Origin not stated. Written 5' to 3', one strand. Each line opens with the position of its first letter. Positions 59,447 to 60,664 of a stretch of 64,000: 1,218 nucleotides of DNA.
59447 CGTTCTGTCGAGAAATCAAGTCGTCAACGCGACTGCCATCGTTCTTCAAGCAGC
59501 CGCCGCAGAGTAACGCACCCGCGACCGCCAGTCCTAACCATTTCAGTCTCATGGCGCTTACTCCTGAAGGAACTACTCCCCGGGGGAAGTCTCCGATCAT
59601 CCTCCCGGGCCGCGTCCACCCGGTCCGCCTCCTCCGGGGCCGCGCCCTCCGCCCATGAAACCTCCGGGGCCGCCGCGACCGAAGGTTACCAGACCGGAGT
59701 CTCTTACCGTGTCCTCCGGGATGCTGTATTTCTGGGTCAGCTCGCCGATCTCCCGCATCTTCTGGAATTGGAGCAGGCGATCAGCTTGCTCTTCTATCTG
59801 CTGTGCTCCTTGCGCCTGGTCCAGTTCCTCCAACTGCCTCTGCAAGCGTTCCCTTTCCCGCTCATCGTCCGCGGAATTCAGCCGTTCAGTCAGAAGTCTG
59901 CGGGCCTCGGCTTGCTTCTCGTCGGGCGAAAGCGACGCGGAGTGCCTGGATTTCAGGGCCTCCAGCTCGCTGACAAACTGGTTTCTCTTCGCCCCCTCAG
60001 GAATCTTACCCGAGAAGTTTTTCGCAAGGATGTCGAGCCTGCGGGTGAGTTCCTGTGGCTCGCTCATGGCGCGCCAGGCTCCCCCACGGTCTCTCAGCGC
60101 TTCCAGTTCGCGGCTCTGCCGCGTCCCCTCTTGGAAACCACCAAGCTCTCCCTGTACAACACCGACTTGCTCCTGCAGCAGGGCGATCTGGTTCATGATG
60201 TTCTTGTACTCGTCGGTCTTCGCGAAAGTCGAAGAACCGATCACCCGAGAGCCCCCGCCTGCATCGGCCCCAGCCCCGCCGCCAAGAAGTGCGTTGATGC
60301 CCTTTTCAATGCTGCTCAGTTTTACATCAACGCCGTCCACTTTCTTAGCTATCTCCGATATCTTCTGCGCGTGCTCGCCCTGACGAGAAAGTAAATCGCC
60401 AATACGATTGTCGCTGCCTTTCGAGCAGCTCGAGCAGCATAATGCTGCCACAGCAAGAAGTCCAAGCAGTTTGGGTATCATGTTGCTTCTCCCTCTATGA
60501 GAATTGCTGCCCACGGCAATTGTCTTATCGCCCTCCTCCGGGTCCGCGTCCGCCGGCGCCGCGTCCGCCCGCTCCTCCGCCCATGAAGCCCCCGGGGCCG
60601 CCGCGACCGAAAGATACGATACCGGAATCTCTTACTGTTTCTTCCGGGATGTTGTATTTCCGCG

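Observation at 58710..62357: Four tandem paralogous coiled-coil lipoproteins with RGG/GGPGG tails: candidate undescribed envelope complex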

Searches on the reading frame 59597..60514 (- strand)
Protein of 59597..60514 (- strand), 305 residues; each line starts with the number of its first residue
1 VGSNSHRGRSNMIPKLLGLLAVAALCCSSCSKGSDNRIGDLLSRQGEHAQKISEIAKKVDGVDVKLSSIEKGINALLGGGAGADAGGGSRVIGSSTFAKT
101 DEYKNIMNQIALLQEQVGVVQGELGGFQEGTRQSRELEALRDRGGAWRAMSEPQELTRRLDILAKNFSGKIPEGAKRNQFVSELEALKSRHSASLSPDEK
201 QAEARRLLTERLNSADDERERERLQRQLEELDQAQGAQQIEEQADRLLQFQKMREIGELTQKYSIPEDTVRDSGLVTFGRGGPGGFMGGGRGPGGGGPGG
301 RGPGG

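Call 4: search_protein_families(library=pfam, proteins=[window:59597-60514:-], max_evalue=1)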
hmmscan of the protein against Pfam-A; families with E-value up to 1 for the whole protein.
window:59597-60514:- (305 aa): 3 families
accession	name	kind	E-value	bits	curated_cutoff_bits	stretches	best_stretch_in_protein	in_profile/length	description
PF14712.11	Snapin_Pallidin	-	0.037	14.9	29.6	0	222-257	37-75/89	Snapin/Pallidin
PF25684.1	Mycobacteriophage_Gp53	-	0.33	10.9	27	0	220-272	36-87/200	Mycobacteriophage Gene 53 protein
PF04210.18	MtrG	-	0.41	11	27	0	98-124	7-33/64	Tetrahydromethanopterin S-methyltransferase, subunit G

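Call 5: search_protein_families(library=ncbifam, proteins=[window:59597-60514:-], max_evalue=1)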
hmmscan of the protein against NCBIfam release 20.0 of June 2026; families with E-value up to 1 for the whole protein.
window:59597-60514:- (305 aa): 5 families
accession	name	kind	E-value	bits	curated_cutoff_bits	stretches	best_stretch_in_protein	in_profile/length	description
NF041382.1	Trx_VPGUxxT_one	exception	0.016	14.5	350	1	155-248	260-347/349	VPGUxxT family thioredoxin-like (seleno)protein, type 1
NF049924.1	PTSGlctlSorbSrlE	equivalog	0.099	11.6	400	1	123-216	51-141/330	PTS glucitol/sorbitol transporter subunit IIB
TIGR03757.1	conj_TIGR03757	hypoth_equivalog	0.32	11.2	73.2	1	182-234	27-77/113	TIGR03757 family integrating conjugative element protein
NF005607.0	PRK07353.1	equivalog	0.63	9.8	131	0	188-247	83-143/155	F0F1 ATP synthase subunit B'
TIGR01149.1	mtrG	equivalog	0.81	9.7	50.65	0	97-124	8-35/70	tetrahydromethanopterin S-methyltransferase subunit MtrG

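Call 6: find_homologous_proteins(query=window:59597-60514:-)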
Query window:59597-60514:- (305 aa): 27 proteins with E <= 0.001 among 8000 candidates.
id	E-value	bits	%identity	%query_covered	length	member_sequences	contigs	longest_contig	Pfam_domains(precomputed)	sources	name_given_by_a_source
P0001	6.7e-166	569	91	94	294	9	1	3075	-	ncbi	-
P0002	1.1e-156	539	88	88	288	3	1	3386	-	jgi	jgi:hypothetical protein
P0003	1.9e-133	463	71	88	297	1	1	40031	-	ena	-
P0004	8.6e-132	457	75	83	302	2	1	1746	-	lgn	-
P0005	1.1e-126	440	73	87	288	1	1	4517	-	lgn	-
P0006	2.9e-110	387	65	88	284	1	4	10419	-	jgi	jgi:hypothetical protein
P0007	9.2e-100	352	60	90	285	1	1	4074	-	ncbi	-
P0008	5.6e-98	346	59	89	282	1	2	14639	-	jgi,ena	-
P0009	4.4e-95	337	58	91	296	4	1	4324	-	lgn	-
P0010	1.4e-94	335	60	89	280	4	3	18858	-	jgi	jgi:hypothetical protein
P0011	3.8e-90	321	51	83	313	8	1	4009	-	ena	-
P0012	1.1e-89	319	55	92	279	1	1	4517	-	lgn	-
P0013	7.1e-86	307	53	90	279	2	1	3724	-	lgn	-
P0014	4.4e-84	301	53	90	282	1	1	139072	-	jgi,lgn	-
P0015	6.2e-84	300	51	82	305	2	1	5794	-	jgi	jgi:hypothetical protein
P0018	6.3e-82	294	49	88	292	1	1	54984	-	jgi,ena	-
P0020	2.1e-81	292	51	93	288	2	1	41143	-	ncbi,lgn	-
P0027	6.7e-29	120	31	90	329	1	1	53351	-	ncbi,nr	ncbi:MAG: hypothetical protein JW889_05455 [Verrucomicrobia bacterium]|nr:hypothetical protein [Verr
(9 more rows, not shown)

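Call 8: find_encoding_contigs(protein=P0014, flank=8000, max_places=3)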
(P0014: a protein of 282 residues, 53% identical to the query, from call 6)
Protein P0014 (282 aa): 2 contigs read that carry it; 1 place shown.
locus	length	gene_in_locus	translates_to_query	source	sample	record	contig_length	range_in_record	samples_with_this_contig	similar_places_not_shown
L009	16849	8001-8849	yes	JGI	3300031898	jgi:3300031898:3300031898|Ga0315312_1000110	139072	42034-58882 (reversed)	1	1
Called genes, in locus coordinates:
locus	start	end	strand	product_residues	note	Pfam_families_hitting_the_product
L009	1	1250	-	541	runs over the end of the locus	PF03958:Secretin_N (weak), PF00263:Secretin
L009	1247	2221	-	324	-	-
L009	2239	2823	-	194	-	-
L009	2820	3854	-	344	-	PF11104:PilM_2, PF14450:FtsA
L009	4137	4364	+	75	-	-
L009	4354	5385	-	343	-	PF08240:ADH_N, PF16912:Glu_dehyd_C (weak), PF00107:ADH_zinc_N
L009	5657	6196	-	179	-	PF02357:NusG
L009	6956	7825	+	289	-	-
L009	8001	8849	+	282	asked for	-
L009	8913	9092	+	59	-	-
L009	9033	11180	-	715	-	PF07691:PA14 (weak), PF00801:PKD (weak), PF18911:PKD_4 (weak), PF13174:TPR_6 (faint), PF13424:TPR_12 (faint)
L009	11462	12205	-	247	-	-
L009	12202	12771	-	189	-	PF13490:zf-HC2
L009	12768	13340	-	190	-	PF07638:Sigma70_ECF, PF04542:Sigma70_r2, PF08281:Sigma70_r4_2, PF04545:Sigma70_r4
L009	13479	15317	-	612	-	PF01134:GIDA, PF12831:FAD_oxidored, PF21680:GIDA_C_1st, PF13932:SAM_GIDA_C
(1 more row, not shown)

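Call 9: find_encoding_contigs(protein=P0018, flank=8000, max_places=3)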
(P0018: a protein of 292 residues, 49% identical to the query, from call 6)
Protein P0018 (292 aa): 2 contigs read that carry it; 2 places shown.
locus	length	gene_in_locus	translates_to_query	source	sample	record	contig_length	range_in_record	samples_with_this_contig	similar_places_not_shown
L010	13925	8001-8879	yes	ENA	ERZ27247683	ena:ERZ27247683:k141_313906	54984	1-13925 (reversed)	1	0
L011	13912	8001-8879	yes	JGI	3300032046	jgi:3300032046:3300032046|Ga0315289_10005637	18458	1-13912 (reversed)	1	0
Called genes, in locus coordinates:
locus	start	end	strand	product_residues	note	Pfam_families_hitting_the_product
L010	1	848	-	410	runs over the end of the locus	PF13646:HEAT_2 (weak), PF02985:HEAT (faint), PF13513:HEAT_EZ (faint), PF13646:HEAT_2 (weak)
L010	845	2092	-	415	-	PF13513:HEAT_EZ (faint), PF02985:HEAT (faint), PF13646:HEAT_2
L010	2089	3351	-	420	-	PF13646:HEAT_2 (faint)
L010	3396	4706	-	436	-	PF13646:HEAT_2 (faint), PF02985:HEAT (faint)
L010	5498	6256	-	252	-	PF01261:AP_endonuc_2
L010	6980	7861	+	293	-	-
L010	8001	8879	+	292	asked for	-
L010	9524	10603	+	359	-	PF00589:Phage_integrase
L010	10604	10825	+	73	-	PF12728:HTH_17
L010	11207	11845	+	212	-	-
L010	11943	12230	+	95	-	-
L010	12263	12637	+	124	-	-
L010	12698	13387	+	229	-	PF05065:Phage_capsid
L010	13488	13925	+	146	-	?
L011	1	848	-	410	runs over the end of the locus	PF13646:HEAT_2 (weak), PF02985:HEAT (faint), PF13513:HEAT_EZ (faint), PF13646:HEAT_2 (weak)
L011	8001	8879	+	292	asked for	-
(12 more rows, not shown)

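Call 10: find_encoding_contigs(protein=P0027, flank=8000, max_places=3)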
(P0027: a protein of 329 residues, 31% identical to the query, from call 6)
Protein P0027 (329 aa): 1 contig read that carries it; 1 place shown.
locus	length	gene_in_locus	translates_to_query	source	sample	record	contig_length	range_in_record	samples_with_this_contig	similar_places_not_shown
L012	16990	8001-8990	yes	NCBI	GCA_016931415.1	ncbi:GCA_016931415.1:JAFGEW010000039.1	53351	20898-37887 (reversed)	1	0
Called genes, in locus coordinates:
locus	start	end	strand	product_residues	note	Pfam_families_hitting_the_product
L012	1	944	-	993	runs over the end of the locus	-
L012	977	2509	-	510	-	PF02056:Glyco_hydro_4, PF11975:Glyco_hydro_4C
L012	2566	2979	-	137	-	PF12675:DUF3795 (weak)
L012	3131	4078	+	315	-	PF01073:3Beta_HSD, PF01370:Epimerase, PF02719:Polysacc_synt_2 (faint), PF04321:RmlD_sub_bind, PF07993:NAD_binding_4 (faint), PF16363:GDP_Man_Dehyd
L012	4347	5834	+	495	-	PF22694:CtpB_N-like, PF00595:PDZ (weak), PF13180:PDZ_2 (weak), PF17820:PDZ_6, PF03572:Peptidase_S41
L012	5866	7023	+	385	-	PF04748:Polysacc_deac_2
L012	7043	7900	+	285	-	-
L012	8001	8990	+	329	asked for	-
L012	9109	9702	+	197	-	PF01914:MarC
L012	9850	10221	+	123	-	PF00903:Glyoxalase, PF22677:Ble-like_N (weak)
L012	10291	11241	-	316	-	PF13098:Thioredoxin_2 (faint), PF13905:Thioredoxin_8 (faint), PF00578:AhpC-TSA, PF08534:Redoxin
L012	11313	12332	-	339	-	PF04015:DUF362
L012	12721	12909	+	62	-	-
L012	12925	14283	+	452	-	PF25023:TEN_YD-shell (faint)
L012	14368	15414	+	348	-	PF00400:WD40 (faint), PF24780:WD40_MABP1-WDR62_1st (faint), PF24817:WD40_WDHD1_1st (faint), PF25174:Beta-prop_THOC3, PF25175:Beta-prop_WDR5 (weak), PF23381:Beta-prop_IFT122_1st, PF25173:Beta-prop_WDR3_1st, PF24814:WD40_Prp19, +6 more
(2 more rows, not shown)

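Call 16: search_solved_structures(query=A2, max_evalue=10)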
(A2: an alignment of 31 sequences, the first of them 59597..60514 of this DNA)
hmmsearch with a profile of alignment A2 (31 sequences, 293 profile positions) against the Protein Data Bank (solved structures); distinct sequences matched with E-value up to 10: 54.
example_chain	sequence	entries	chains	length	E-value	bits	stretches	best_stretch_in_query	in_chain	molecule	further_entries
5mj3_C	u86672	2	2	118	6.6e-05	25.6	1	41-116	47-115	ALPHABODY MA12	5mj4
2yo3_A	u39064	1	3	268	0.00023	23.9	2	34-82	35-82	GENERAL CONTROL PROTEIN GCN4, PUTATIVE INNER MEMBRANE PROTEIN, GENERAL CONTROL PROTEIN GCN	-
2yo0_A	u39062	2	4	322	0.0039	19.8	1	34-80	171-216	GENERAL CONTROL PROTEIN GCN4, PUTATIVE INNER MEMBRANE PROTEIN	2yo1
6gaj_A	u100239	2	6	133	0.0041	19.8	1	26-81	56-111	Outer capsid protein sigma-1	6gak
6gao_A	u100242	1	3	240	0.0042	19.7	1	26-119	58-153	Outer capsid protein sigma-1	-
2yo2_A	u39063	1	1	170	0.011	18.4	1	38-119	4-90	GENERAL CONTROL PROTEIN GCN4, PUTATIVE INNER MEMBRANE PROTEIN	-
4lin_A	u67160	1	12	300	0.012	18.3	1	24-81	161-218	Tail needle protein gp26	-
3ja6_H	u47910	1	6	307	0.012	18.3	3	26-89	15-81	Methyl-accepting chemotaxis protein 2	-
2ch7_B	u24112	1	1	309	0.012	18.2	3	26-89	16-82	METHYL-ACCEPTING CHEMOTAXIS PROTEIN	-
2ch7_A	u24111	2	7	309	0.029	16.9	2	26-89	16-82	METHYL-ACCEPTING CHEMOTAXIS PROTEIN | Methyl-accepting chemotaxis protein 2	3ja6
1lq7_A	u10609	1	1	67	0.082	15.5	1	48-107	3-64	Alpha3W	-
6zl1_C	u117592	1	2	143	0.084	15.4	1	42-82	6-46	CMPX-383B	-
6zie_A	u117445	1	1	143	0.085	15.4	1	42-85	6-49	CMPX-383B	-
2mi7_A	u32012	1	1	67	0.087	15.4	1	48-108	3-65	de novo protein a3Y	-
2lxy_A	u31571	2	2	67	0.092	15.3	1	48-107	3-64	2-mercaptophenol-alpha3C | 4-mercaptophenol-alpha3C protein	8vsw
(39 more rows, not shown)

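Call 25: find_related_loci(query=A2, collection=genome_contigs, flank=6000)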
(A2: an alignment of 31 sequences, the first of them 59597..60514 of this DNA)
Query A2 (305 aa) in genome_contigs; peptide patterns used: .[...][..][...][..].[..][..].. (x = any residue, [..] = any of these).
35 stretches matched a pattern; 1 encode a relative of the query (tblastn E <= 1e-3); 1 distinct loci.
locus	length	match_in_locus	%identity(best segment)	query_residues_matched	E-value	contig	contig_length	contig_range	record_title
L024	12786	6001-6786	48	17-278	9e-68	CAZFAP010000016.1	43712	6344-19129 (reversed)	MAG TPA_asm: uncultured Verrucomicrobiota bacterium isolate binchicken_co103_408 genome assembly, contig: NODE_657_lengt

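Call 27: search_protein_representatives(alignment_id=A2)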
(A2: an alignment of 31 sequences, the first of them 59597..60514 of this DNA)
Query: 31 sequences, 293 profile positions. Proteins with E-value up to 0.001 (for the whole library): 113; up to 1e-10: 82; up to 1e-30: 42. The best 113 are listed.
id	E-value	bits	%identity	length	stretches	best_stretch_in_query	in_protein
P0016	3.9e-132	456.5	-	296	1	1-293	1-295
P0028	2.0e-84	299.8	-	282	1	1-276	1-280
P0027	1.0e-81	290.9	-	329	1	4-293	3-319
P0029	1.4e-77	277.4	-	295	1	6-289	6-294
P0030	2.7e-66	240.3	-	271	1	4-280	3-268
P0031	2.5e-53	197.8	-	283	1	4-266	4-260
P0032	1.4e-52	195.3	-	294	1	6-273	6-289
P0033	1.4e-51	192.1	-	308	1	2-284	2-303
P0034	1.3e-50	188.9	-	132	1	163-279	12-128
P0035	2.8e-49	184.5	-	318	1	1-267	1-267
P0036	9.2e-47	176.2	-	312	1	6-292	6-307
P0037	2.3e-46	174.9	-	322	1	1-266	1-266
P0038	1.1e-44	169.4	-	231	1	4-224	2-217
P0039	2.1e-44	168.5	-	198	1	111-290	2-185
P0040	6.5e-42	160.3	-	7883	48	26-139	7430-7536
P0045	1.1e-39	153.0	-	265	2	128-279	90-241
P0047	4.2e-39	151.1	-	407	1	15-266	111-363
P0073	1.4e-28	116.5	-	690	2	7-173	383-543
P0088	1.0e-20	90.7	-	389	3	160-268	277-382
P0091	1.4e-19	87.0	-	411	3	142-266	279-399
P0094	5.3e-16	75.2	-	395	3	150-265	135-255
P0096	3.1e-15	72.7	-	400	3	167-265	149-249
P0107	6.3e-11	58.6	-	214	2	165-272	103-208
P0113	1.3e-08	51.0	-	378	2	148-265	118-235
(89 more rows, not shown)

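Call 29: search_protein_families(library=pfam, proteins=[P0088, P0091, P0094, P0047, P0073, P0045, P0107, P0096, P0113], max_evalue=0.01)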
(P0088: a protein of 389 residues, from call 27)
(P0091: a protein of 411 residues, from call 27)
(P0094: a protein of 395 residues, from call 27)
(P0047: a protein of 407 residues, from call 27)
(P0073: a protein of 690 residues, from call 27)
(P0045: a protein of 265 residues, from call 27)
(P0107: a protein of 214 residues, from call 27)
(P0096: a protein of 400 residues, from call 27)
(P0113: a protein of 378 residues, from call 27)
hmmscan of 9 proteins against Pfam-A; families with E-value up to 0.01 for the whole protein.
P0088 (389 aa): 0 families

P0091 (411 aa): 0 families

P0094 (395 aa): 1 family
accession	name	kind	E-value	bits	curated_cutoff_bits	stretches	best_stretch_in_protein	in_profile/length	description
PF04108.17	ATG17_like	-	0.0013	18.8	43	0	39-92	110-156/355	Autophagy protein ATG17-like domain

P0047 (407 aa): 1 family
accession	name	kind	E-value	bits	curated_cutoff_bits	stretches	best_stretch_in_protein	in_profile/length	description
PF04286.17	DUF445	-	0.0077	16.6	33.8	1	243-340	202-299/368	Protein of unknown function (DUF445)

P0073 (690 aa): 2 families
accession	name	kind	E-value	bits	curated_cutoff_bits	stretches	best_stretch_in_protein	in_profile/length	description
PF05569.17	Peptidase_M56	-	2e-19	70.3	31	1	168-357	100-294/296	BlaR1 peptidase M56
PF01435.24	Peptidase_M48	-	0.0095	16.2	20.3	0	260-288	68-97/186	Peptidase family M48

P0045 (265 aa): 2 families
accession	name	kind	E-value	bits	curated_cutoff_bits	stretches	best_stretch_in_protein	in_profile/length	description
PF04286.17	DUF445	-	0.00097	19.6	33.8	1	42-185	153-280/368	Protein of unknown function (DUF445)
PF06156.18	YabA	-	0.0032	18.5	30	0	126-173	14-61/103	Initiation control protein YabA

P0107 (214 aa): 0 families

P0096 (400 aa): 0 families

P0113 (378 aa): 0 families

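Call 30: predict_structure(alignment_id=A2)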
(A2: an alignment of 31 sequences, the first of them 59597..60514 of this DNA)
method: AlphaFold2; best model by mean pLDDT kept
length: 305 residues; sequences in the alignment: 31
mean_pLDDT: 69.1   pTM: 0.52
mean pLDDT of the five models: 69.1, 68.4, 68.2, 66.4, 65.0
residues with pLDDT >= 90: 88; 70-90: 68; 50-70: 62; < 50: 87
segments of 3 or more residues with pLDDT < 50: 1-12, 14-20, 25-45, 78-97, 280-300, 302-305
pLDDT, mean of each block of 10 residues (from residue 1): 37 46 47 42 50 59 58 51 33 44 64 63 72 83 90 93 93 93 94 86 91 89 90 81 89 92 92 81 41 41 43
secondary structure, 60 per line:
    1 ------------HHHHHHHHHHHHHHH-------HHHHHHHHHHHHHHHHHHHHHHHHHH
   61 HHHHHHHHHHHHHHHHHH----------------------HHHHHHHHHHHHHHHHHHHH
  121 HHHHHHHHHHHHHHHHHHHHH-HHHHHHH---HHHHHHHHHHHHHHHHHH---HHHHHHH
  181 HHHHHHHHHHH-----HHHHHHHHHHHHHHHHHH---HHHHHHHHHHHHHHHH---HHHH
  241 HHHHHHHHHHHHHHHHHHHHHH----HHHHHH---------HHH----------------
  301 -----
elements in order: H13-27 H35-78 H101-141 H143-149 H153-170 H174-191 H197-214 H218-233 H237-262 H267-272

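Call 32: fold_search(model_id=the predicted structure, library=pdb)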
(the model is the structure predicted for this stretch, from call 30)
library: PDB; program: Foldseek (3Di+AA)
matches with E <= 10: 59; with E <= 0.001: 0
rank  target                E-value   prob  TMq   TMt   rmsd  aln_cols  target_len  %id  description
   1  6xi6                  8.6e-01  0.11  0.15  0.16  17.4       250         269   12  Hierarchical design of multi-scale protein complexes by combinatorial assembly of oligomeric helical bundle and repeat p (released 2021-06-02)
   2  4wic_D                1.6e+00  0.06  0.12  0.11  39.6       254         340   11  Immediate-early 1 protein (IE1) of rhesus macaque cytomegalovirus (released 2015-07-15)
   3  9g2r_F                1.7e+00  0.08  0.14  0.17  33.0       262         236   15  Endophilin B1 dimers bound to nanodiscs (released 2024-08-07)
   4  8ub3_4                1.8e+00  0.08  0.17  0.19  18.6       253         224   14  DpHF7 filament (released 2024-04-10)
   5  9drl_A                2.3e+00  0.08  0.17  0.12  17.1       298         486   14  Cryo-EM structure of the T33-549 tetrahedral cage (released 2025-08-06)
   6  4wid_A                2.3e+00  0.05  0.12  0.11  39.4       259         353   11  Crystal structure of the immediate-early 1 protein (IE1) at 2.31 angstrom (tetragonal form after crystal dehydration) (released 2014-10-29)
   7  7rkc_B                3.1e+00  0.09  0.15  0.20  21.7       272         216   14  Computationally designed tunable C2 symmetric tandem repeat homodimer, D_3_633 (released 2022-05-18)
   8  5j0l_B                3.3e+00  0.06  0.12  0.21  17.9       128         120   18  De novo design of protein homo-oligomers with modular hydrogen bond network-mediated specificity (released 2016-07-06)
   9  3s84_B                3.5e+00  0.08  0.19  0.23  39.8       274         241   14  Dimeric apoA-IV (released 2012-05-16)
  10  8vb2_E                3.6e+00  0.06  0.17  0.07  33.7       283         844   12  C4 pre-infection ejectosome of the mature bacteriophage PhiM1 particle (released 2024-10-23)
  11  6dfk_C                3.6e+00  0.05  0.16  0.20  36.2       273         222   14  Crystal structure of the 11S subunit of the Plasmodium falciparum proteasome, PA28 (released 2019-08-07)
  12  6pao_A                4.0e+00  0.08  0.20  0.12  25.2       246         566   13  Structure of a bacterial Atm1-family ABC exporter with ATP bound (released 2020-06-24)
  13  2yfa_A                4.2e+00  0.04  0.13  0.16  26.1       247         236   17  X-ray structure of McpS ligand binding domain in complex with malate (released 2012-04-18)
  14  6xns_A                4.4e+00  0.08  0.19  0.18  18.4       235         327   16  C3_crown-05 (released 2020-12-23)
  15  5mx5_E                4.4e+00  0.03  0.13  0.17  34.4       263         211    9  Mouse PA28alpha-beta (released 2017-09-13)
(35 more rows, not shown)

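Call 59: list_cluster_members(proteins=[P0001, P0007, P0020, P0027])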
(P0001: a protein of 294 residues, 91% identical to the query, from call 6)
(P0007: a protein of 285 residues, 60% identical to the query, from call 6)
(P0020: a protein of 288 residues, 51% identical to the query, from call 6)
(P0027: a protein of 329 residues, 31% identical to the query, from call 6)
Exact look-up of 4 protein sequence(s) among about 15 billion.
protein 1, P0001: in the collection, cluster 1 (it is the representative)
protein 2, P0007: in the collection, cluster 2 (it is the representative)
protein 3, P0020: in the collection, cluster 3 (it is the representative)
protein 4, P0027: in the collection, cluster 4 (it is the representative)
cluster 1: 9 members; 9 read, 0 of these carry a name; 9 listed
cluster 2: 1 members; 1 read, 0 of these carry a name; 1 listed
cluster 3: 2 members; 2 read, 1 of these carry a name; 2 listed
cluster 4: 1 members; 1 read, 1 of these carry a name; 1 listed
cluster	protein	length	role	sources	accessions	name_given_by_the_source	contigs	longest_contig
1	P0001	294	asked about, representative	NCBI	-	-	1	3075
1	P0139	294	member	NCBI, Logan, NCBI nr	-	-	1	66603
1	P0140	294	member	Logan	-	-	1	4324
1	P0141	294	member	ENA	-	-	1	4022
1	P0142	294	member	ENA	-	-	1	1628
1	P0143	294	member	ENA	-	-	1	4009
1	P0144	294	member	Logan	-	-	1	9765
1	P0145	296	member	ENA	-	-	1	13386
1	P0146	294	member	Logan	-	-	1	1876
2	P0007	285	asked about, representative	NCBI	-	-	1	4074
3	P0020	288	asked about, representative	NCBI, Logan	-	-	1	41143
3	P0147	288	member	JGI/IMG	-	outer membrane murein-binding lipoprotein Lpp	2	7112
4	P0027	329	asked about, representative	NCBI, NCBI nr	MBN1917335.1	MAG: hypothetical protein JW889_05455 [Verrucomicrobia bacterium] | hypothetical protein [Verrucomicrobiota bacterium]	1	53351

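Call 77: search_protein_families(library=phrogs, proteins=[window:59597-60481:-], max_evalue=0.01)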
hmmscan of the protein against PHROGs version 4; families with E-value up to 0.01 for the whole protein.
window:59597-60481:- (294 aa): 0 families

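Call 78: search_protein_families(library=padloc, proteins=[window:59597-60481:-], max_evalue=0.01)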
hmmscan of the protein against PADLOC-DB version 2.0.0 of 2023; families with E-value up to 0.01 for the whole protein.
window:59597-60481:- (294 aa): 0 families

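Call 82: find_encoding_contigs(protein=P0073, flank=5000, max_places=3)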
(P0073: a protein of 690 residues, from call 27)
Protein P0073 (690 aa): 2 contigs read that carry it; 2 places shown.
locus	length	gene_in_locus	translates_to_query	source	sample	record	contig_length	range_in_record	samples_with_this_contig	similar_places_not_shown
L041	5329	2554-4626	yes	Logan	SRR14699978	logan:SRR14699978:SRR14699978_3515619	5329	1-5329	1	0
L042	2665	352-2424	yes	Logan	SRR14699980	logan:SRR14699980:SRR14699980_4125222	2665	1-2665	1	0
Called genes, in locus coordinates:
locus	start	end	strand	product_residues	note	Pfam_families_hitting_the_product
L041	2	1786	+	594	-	?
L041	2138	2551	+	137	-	PF03965:Penicillinase_R, PF13412:HTH_24 (faint)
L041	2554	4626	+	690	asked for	PF05569:Peptidase_M56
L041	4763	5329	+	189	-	?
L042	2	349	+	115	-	?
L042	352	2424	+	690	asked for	PF05569:Peptidase_M56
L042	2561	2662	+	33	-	-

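Call 83: find_encoding_contigs(protein=P0091, flank=6000, max_places=3)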
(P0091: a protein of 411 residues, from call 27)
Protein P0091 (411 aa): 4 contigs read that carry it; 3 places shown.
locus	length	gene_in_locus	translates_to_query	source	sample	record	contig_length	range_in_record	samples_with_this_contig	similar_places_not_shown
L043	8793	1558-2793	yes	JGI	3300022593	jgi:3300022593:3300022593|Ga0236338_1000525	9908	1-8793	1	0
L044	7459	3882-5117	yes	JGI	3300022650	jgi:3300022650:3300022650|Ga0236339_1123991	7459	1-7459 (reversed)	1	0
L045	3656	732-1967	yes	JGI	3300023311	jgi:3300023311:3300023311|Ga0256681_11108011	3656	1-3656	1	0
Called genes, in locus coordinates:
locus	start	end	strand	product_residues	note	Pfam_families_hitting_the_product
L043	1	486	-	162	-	?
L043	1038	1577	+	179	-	-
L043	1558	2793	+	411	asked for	-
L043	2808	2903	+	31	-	-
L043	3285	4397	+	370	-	PF13466:STAS_2, PF02405:MlaE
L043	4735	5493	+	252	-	PF00005:ABC_tran, PF13304:AAA_21 (faint)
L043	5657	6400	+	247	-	PF02470:MlaD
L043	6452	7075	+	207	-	PF03886:ABC_trans_aux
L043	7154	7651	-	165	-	PF02559:CarD_TRCF_RID (weak)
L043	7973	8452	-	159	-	PF01750:HycI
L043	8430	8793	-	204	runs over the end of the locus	PF13183:Fer4_8 (faint), PF13237:Fer4_10 (faint), PF00037:Fer4 (weak), PF14697:Fer4_21 (weak), PF12838:Fer4_7, PF13187:Fer4_9 (weak)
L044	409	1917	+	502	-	-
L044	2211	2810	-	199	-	-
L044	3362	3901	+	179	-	-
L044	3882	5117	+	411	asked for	-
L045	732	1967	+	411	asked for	-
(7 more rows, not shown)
